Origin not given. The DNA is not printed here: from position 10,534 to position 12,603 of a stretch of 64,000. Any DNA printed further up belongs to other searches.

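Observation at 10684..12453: YHS metal-binding domain fused to the N-terminus of a GT35 alpha-glucan phosphorylase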

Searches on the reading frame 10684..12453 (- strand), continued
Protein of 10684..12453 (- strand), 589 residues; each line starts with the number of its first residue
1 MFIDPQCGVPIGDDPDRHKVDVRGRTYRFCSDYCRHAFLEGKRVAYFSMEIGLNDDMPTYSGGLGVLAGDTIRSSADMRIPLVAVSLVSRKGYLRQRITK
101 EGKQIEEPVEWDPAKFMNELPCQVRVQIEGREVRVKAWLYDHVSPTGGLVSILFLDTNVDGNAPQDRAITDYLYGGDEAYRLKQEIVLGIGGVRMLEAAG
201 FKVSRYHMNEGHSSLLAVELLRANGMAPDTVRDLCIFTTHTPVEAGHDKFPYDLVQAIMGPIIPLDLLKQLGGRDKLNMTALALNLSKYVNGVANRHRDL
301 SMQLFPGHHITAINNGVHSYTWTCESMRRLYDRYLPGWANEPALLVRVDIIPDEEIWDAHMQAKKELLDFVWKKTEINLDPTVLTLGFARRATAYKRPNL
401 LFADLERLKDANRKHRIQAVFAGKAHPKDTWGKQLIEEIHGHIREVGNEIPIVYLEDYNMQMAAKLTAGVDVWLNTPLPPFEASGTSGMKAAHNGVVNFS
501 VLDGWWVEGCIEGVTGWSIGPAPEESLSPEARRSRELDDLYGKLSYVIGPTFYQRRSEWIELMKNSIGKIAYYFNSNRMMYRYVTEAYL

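Call 51: find_encoding_contigs(protein=P0033, flank=8000, max_places=2)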
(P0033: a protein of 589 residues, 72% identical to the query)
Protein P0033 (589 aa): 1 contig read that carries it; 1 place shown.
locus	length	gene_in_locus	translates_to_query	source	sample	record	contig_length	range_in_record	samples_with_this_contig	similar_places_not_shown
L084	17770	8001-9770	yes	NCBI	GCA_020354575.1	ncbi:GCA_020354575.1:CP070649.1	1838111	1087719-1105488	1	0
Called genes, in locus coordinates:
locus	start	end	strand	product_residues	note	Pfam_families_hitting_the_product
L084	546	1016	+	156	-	-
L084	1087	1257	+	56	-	-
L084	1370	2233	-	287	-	-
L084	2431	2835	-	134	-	PF02036:SCP2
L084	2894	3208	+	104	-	PF02775:TPP_enzyme_C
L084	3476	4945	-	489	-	PF00370:FGGY_N, PF02782:FGGY_C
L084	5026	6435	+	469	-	PF01565:FAD_binding_4, PF02913:FAD-oxidase_C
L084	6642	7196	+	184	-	-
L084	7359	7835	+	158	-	PF13404:HTH_AsnC-type, PF13412:HTH_24, PF01037:AsnC_trans_reg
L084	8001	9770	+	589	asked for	PF04945:YHS, PF00343:Phosphorylase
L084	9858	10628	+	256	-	PF01925:TauE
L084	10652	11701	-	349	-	PF04014:MazE_antitoxin (weak), PF01895:PhoU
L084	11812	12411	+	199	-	PF01597:GCV_H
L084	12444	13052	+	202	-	PF01597:GCV_H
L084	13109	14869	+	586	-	PF14691:Fer4_20, PF00890:FAD_binding_2 (weak), PF01266:DAO, PF01946:Thi4 (weak), PF07992:Pyr_redox_2, PF13450:NAD_binding_8, PF13738:Pyr_redox_3 (weak), PF14697:Fer4_21, +11 more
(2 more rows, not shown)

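Call 54: find_homologous_proteins(query=L015:6001-7830:+, max_evalue=1e-10)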
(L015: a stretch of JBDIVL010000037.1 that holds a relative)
Query L015:6001-7830:+ (610 aa): 8000 proteins with E <= 1e-10 among 8000 candidates; the best 120 are listed.
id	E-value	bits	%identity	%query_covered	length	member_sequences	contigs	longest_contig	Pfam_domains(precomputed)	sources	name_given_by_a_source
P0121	0.0e+0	1406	97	100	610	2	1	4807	PF04945.20,PF00343.27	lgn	-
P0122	0.0e+0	1318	91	100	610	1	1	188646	PF04945.20,PF00343.27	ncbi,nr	ncbi:MAG: alpha-glucan family phosphorylase [wastewater metagenome]|nr:alpha-glucan family phosphory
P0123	0.0e+0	1300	90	100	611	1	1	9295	PF04945.20,PF00343.27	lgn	-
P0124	0.0e+0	1295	89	100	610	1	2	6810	PF04945.20,PF00343.27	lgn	-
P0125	0.0e+0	1284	89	100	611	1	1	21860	PF04945.20,PF00343.27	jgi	jgi:glycogen phosphorylase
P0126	0.0e+0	1225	83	100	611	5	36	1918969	PF04945.20,PF00343.27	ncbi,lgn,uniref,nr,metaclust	ncbi:glycogen phosphorylase [Candidatus Jettenia caeni]|uniref:Glycogen phosphorylase n=2 Tax=Candid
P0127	0.0e+0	1211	82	100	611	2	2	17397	PF04945.20,PF00343.27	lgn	-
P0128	0.0e+0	1106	75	100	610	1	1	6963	PF04945.20,PF00343.27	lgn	-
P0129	0.0e+0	1097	74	100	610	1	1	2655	PF04945.20,PF00343.27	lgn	-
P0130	0.0e+0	1095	75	100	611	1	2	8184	PF04945.20,PF00343.27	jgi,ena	-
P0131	0.0e+0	1094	75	100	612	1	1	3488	PF04945.20,PF00343.27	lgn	-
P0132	0.0e+0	1091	75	99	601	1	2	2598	PF04945.20,PF00343.27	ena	-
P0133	0.0e+0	1086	74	100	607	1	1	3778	PF04945.20,PF00343.27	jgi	jgi:starch phosphorylase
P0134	0.0e+0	1086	74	100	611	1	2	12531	PF04945.20,PF00343.27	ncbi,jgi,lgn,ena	-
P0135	0.0e+0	1085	74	100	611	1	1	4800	PF04945.20,PF00343.27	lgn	-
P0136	0.0e+0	1084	73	100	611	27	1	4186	PF04945.20,PF00343.27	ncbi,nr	ncbi:MAG: alpha-glucan family phosphorylase [Candidatus Kuenenia sp.]|nr:alpha-glucan family phospho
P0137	0.0e+0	1081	75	100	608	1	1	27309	PF04945.20,PF00343.27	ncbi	-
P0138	0.0e+0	1076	74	100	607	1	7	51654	PF04945.20,PF00343.27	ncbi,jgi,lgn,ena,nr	ncbi:MAG: alpha-glucan phosphorylase [Candidatus Omnitrophica bacterium CG23_combo_of_CG06-09_8_20_1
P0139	0.0e+0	1073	73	100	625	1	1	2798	PF04945.20,PF00343.27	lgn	-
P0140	0.0e+0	1072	71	100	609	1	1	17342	PF04945.20,PF00343.27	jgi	-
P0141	0.0e+0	1072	71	100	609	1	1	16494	PF04945.20,PF00343.27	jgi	-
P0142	0.0e+0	1056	73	100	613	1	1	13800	PF04945.20,PF00343.27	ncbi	-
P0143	0.0e+0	1051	72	100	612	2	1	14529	PF04945.20,PF00343.27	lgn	-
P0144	0.0e+0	1051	72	100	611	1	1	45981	PF04945.20,PF00343.27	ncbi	ncbi:MAG: alpha-glucan family phosphorylase [Elusimicrobiota bacterium]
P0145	0.0e+0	1047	72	100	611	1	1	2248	PF04945.20,PF00343.27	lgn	-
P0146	0.0e+0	1045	71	100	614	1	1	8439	PF04945.20,PF00343.27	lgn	-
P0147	0.0e+0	1044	71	100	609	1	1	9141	PF04945.20,PF00343.27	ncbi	-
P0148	0.0e+0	1042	71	100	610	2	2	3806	PF04945.20,PF00343.27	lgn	-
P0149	0.0e+0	1040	72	100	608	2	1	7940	PF04945.20,PF00343.27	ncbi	-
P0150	0.0e+0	1038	71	100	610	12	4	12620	PF04945.20,PF00343.27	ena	-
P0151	0.0e+0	1037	71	100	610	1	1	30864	PF04945.20,PF00343.27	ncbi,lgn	-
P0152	0.0e+0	1034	71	100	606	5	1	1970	PF04945.20,PF00343.27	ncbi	-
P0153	0.0e+0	1034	71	100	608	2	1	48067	PF04945.20,PF00343.27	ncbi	-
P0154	0.0e+0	1033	71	100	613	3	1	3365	PF04945.20,PF00343.27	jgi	jgi:starch phosphorylase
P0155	0.0e+0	1033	71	100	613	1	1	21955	PF04945.20,PF00343.27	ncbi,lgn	-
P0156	0.0e+0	1033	70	100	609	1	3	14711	PF04945.20,PF00343.27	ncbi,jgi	ncbi:MAG: alpha-glucan family phosphorylase [Planctomycetota bacterium]|jgi:starch phosphorylase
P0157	0.0e+0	1031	71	100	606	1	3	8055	PF04945.20,PF00343.27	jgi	jgi:starch phosphorylase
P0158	0.0e+0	1031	71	100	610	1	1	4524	PF04945.20,PF00343.27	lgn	-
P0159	0.0e+0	1031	71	100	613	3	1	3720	PF04945.20,PF00343.27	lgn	-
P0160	0.0e+0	1030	71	100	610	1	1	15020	PF04945.20,PF00343.27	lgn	-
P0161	0.0e+0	1027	70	100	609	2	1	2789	PF04945.20,PF00343.27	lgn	-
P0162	0.0e+0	1024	71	99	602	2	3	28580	PF04945.20,PF00343.27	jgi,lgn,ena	-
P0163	0.0e+0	1024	70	100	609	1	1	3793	PF04945.20,PF00343.27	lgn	-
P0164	0.0e+0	1023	70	100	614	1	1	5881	PF04945.20,PF00343.27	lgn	-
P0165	0.0e+0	1020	70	100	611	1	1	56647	PF04945.20,PF00343.27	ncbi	ncbi:MAG: alpha-glucan family phosphorylase [Candidatus Omnitrophota bacterium]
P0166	0.0e+0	1020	70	100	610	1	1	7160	PF04945.20,PF00343.27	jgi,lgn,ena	-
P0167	0.0e+0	1020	70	100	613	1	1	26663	PF04945.20,PF00343.27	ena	-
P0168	0.0e+0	1017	70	100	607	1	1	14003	PF04945.20,PF00343.27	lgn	-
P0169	0.0e+0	1016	70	100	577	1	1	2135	PF00343.27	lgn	-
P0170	0.0e+0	1015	71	100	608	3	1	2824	PF04945.20,PF00343.27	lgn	-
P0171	0.0e+0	1012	77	90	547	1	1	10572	PF00343.27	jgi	jgi:starch phosphorylase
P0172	1.6e-298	1010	70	100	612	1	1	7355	PF04945.20,PF00343.27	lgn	-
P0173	1.8e-298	1010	70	100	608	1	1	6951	PF04945.20,PF00343.27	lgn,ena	-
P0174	4.2e-298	1008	69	100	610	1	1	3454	PF04945.20,PF00343.27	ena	-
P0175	5.0e-298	1008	70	100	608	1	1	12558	PF04945.20,PF00343.27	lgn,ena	-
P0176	5.2e-298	1008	70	100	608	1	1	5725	PF04945.20,PF00343.27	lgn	-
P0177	6.6e-298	1008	70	100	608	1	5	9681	PF04945.20,PF00343.27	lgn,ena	-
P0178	1.3e-297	1007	70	100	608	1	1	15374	PF04945.20,PF00343.27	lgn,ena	-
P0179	1.8e-297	1006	70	100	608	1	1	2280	PF04945.20,PF00343.27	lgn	-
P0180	1.9e-297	1006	70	100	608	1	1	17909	PF04945.20,PF00343.27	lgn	-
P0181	1.9e-297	1006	75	91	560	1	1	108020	PF00343.27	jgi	jgi:starch phosphorylase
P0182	2.6e-297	1006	70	100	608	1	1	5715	PF04945.20,PF00343.27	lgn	-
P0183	3.7e-297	1005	69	100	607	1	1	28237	PF04945.20,PF00343.27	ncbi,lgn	-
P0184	3.8e-297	1005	70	100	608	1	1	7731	PF04945.20,PF00343.27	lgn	-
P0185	4.8e-297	1005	70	100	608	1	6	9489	PF04945.20,PF00343.27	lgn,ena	-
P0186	9.1e-297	1004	70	100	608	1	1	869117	PF04945.20,PF00343.27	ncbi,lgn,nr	ncbi:MAG: alpha-glucan family phosphorylase [Ignavibacteriales bacterium]|nr:alpha-glucan family pho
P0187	1.5e-296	1003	70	100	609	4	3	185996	PF04945.20,PF00343.27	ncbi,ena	-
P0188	2.3e-296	1003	70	100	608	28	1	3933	PF04945.20,PF00343.27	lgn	-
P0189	3.4e-296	1002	69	100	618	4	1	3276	PF04945.20,PF00343.27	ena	-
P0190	3.6e-296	1002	70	100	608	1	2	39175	PF04945.20,PF00343.27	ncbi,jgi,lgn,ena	-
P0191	5.2e-296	1002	70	100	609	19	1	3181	PF04945.20,PF00343.27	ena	-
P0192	1.1e-295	1000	70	100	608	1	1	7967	PF04945.20,PF00343.27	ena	-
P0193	9.5e-295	997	70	100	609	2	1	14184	PF04945.20,PF00343.27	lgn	-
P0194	7.6e-294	994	68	100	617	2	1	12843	PF04945.20,PF00343.27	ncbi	ncbi:MAG: alpha-glucan family phosphorylase [Candidatus Glassbacteria bacterium]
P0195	2.6e-293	993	76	90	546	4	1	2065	PF00343.27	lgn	-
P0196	2.3e-291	986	68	100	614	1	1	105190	PF04945.20,PF00343.27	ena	-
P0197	3.8e-291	985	69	100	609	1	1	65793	PF04945.20,PF00343.27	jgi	jgi:starch phosphorylase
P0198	5.5e-291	985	67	100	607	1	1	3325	PF04945.20,PF00343.27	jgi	jgi:starch phosphorylase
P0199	1.6e-290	983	68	100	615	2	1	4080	PF04945.20,PF00343.27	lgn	-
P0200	2.2e-290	983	68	100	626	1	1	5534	PF04945.20,PF00343.27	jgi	jgi:starch phosphorylase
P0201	2.6e-290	983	67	100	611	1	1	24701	PF04945.20,PF00343.27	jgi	jgi:starch phosphorylase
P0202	9.7e-290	981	67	100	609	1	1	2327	PF04945.20,PF00343.27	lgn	-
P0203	2.1e-289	980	67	100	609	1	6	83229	PF04945.20,PF00343.27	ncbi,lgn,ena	-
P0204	3.2e-289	979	67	100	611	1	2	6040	PF04945.20,PF00343.27,PF24273.2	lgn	-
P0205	1.5e-288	977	68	100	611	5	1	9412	PF04945.20,PF00343.27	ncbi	-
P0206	1.6e-288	977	67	100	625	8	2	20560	PF04945.20,PF00343.27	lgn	-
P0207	3.2e-288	976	66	100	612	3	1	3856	PF04945.20,PF00343.27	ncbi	-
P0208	6.3e-288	975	66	100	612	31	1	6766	PF04945.20,PF00343.27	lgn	-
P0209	2.4e-287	973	67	100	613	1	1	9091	PF04945.20,PF00343.27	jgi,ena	-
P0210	2.8e-287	973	65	100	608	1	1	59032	PF04945.20,PF00343.27,PF24273.2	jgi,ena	-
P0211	6.0e-287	972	67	100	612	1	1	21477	PF04945.20,PF00343.27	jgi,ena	-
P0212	7.8e-287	971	66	100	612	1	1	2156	PF04945.20,PF00343.27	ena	-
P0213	8.4e-287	971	67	100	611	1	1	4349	PF04945.20,PF00343.27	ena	-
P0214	1.6e-286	970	66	100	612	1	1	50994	PF04945.20,PF00343.27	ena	-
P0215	3.6e-286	969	66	100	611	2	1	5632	PF04945.20,PF00343.27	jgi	-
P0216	1.8e-285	967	67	100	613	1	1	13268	PF04945.20,PF00343.27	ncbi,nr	ncbi:MAG: alpha-glucan family phosphorylase [Syntrophaceae bacterium]|nr:alpha-glucan family phospho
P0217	4.9e-285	965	67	100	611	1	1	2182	PF04945.20,PF00343.27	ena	-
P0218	2.7e-284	963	65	100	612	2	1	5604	PF04945.20,PF00343.27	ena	-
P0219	3.9e-284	962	64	100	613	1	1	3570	PF04945.20,PF00343.27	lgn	-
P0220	5.1e-284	962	67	100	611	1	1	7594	PF04945.20,PF00343.27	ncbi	-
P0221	9.8e-284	961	66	100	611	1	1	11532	PF04945.20,PF00343.27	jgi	jgi:starch phosphorylase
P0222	1.5e-283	960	66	100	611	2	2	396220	PF04945.20,PF00343.27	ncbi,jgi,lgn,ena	-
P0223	1.8e-283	960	65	100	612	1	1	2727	PF04945.20,PF00343.27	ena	-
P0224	1.8e-283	960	65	100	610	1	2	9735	PF04945.20,PF00343.27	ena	-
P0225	2.0e-283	960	66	100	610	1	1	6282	PF04945.20,PF00343.27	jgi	jgi:starch phosphorylase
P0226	2.7e-283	960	65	100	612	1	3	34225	PF04945.20,PF00343.27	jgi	jgi:starch phosphorylase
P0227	2.1e-282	957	72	90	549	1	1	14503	PF00343.27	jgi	jgi:starch phosphorylase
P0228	3.2e-282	956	65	100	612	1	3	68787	PF04945.20,PF00343.27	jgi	jgi:starch phosphorylase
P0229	1.1e-281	954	64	100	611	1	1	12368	PF04945.20,PF00343.27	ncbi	-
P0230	1.7e-281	954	64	100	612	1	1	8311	PF04945.20,PF00343.27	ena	-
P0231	7.3e-281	951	66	100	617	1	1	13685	PF04945.20,PF00343.27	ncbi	-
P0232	1.0e-280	951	66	100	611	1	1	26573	PF04945.20,PF00343.27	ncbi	-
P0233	1.2e-280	951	65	100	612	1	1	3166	PF04945.20,PF00343.27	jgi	-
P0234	1.2e-280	951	65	100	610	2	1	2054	PF04945.20,PF00343.27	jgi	-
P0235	2.7e-280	950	66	100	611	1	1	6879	PF04945.20,PF00343.27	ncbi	-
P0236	1.0e-279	948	65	99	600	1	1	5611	PF04945.20,PF00343.27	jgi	-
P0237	1.5e-279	947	66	100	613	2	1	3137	PF04945.20,PF00343.27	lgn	-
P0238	6.2e-279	945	72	90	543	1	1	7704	PF00343.27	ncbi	-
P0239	3.3e-277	939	65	99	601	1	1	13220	PF04945.20,PF00343.27,PF24273.2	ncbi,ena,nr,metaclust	ncbi:MAG: alpha-glucan phosphorylase [Deltaproteobacteria bacterium RBG_16_49_23]|nr:MAG: alpha-gluc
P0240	4.0e-277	939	71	91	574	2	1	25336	PF00343.27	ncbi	ncbi:MAG: alpha-glucan family phosphorylase [archaeon]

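Call 67: search_protein_families(library=pfam, proteins=[L035:1592-2965:-, L035:3380-3916:+, L035:3976-5340:+, L035:7757-9535:-, L035:9704-10855:+, L035:10906-11739:+, L035:12153-13142:-], max_evalue=0.0001)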
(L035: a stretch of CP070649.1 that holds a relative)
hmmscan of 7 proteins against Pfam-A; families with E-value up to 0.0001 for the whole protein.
L035:1592-2965:- (457 aa): 2 families
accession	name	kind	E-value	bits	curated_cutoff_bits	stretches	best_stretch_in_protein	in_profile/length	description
PF07690.21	MFS_1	-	1.8e-30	106.5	33.4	1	29-377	1-346/347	Major Facilitator Superfamily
PF05977.19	MFS_3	-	2.3e-14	53.2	27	1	26-295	12-277/524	Transmembrane secretion effector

L035:3380-3916:+ (178 aa): 0 families

L035:3976-5340:+ (454 aa): 2 families
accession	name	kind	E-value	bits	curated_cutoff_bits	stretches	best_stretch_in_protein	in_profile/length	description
PF03600.22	CitMHS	-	6.7e-58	196.8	31.9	1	44-395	1-336/336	Citrate transporter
PF02040.21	ArsB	-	5.1e-14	52.9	22.2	1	35-452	3-421/423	Arsenical pump membrane protein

L035:7757-9535:- (592 aa): 1 family
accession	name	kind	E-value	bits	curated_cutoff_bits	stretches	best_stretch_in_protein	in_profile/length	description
PF01040.23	UbiA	-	1.2e-28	100.6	34.2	1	32-179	5-152/250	UbiA prenyltransferase family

L035:9704-10855:+ (383 aa): 3 families
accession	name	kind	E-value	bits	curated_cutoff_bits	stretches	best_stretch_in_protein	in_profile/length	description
PF12706.13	Lactamase_B_2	-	8.8e-06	25.9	27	1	80-197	30-169/200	Beta-lactamase superfamily domain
PF07521.17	RMMBL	-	1.1e-05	25.7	21.6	1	322-367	11-58/63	Zn-dependent metallo-hydrolase RNA specificity domain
PF00753.33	Lactamase_B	-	3.6e-05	24.2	22.7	0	81-177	44-158/196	Metallo-beta-lactamase superfamily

L035:10906-11739:+ (277 aa): 1 family
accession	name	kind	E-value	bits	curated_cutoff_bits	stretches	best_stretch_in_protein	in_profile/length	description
PF01904.24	DUF72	-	3.7e-62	210.6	25.3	1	28-245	7-216/217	Protein of unknown function DUF72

L035:12153-13142:- (329 aa): 1 family
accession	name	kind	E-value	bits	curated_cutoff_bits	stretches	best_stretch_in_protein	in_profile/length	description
PF00589.27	Phage_integrase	-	6.5e-14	52.5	27.1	1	122-279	5-169/172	Phage integrase family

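Call 68: find_encoding_contigs(protein=P0126, flank=7000, max_places=1)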
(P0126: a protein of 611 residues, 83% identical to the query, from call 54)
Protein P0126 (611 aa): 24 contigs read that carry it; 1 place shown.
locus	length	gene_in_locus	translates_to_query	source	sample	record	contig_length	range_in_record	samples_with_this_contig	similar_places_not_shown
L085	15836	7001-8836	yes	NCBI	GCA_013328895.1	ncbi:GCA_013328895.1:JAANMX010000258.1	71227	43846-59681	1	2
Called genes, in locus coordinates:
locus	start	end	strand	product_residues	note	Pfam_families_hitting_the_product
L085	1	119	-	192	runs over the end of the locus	PF13546:DDE_5 (weak)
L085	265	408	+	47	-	-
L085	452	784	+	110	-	PF04945:YHS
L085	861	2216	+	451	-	PF16697:Yop-YscD_cpl (weak), PF00498:FHA, PF00089:Trypsin (weak), PF13365:Trypsin_2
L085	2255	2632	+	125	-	PF00072:Response_reg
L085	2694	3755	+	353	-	PF04055:Radical_SAM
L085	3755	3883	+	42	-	-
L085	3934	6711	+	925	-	PF00690:Cation_ATPase_N, PF00122:E1-E2_ATPase, PF13246:Cation_ATPase, PF00702:Hydrolase, PF00689:Cation_ATPase_C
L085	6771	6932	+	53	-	-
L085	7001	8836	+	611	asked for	PF04945:YHS, PF00343:Phosphorylase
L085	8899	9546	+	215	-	PF01209:Ubie_methyltran, PF03141:Methyltransf_29, PF02353:CMAS, PF13489:Methyltransf_23, PF07021:MetW, PF13847:Methyltransf_31, PF08241:Methyltransf_11, PF08242:Methyltransf_12, +4 more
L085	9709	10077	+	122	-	-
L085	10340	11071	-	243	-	PF09098:Dehyd-heme_bind (faint), PF10643:Cytochrome-c551 (faint), PF13442:Cytochrome_CBB3 (faint)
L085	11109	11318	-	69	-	-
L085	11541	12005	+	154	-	PF09912:DUF2141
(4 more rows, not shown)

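Call 69: find_encoding_contigs(protein=P0186, flank=7000, max_places=1)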
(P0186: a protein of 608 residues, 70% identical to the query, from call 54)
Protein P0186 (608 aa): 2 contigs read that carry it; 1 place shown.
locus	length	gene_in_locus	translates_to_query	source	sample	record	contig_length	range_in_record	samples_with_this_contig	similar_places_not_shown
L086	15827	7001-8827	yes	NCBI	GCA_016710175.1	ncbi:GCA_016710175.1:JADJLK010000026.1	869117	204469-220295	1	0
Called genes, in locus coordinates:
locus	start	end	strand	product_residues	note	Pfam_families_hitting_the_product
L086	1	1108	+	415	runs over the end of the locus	PF27126:NmeDI_C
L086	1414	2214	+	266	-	PF01145:Band_7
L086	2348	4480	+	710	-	PF14522:Cytochrome_C7 (faint), PF14537:Cytochrom_c3_2 (faint), PF13435:Cytochrome_C554 (faint), PF22113:Mtrc-MtrF_II-IV_dom (weak), PF18962:Por_Secre_tail (weak), PF13860:FlgD_ig (weak)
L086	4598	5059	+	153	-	-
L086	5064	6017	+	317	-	-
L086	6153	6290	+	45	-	-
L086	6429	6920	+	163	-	-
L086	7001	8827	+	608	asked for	PF04945:YHS, PF00343:Phosphorylase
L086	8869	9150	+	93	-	PF07719:TPR_2 (faint), PF13181:TPR_8 (faint), PF13371:TPR_9 (faint), PF13414:TPR_11 (faint), PF13431:TPR_17 (faint), PF00515:TPR_1 (weak)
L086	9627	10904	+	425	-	PF02321:OEP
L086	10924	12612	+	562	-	PF19335:HMBD, PF25917:BSH_RND (faint), PF25919:BSH_CusB, PF25973:BSH_CzcB, PF25954:Beta-barrel_RND_2, PF25975:CzcB_C, PF25989:YknX_C (weak), PF19335:HMBD, +1 more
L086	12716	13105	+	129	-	PF04480:DUF559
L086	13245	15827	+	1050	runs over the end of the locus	PF00873:ACR_tran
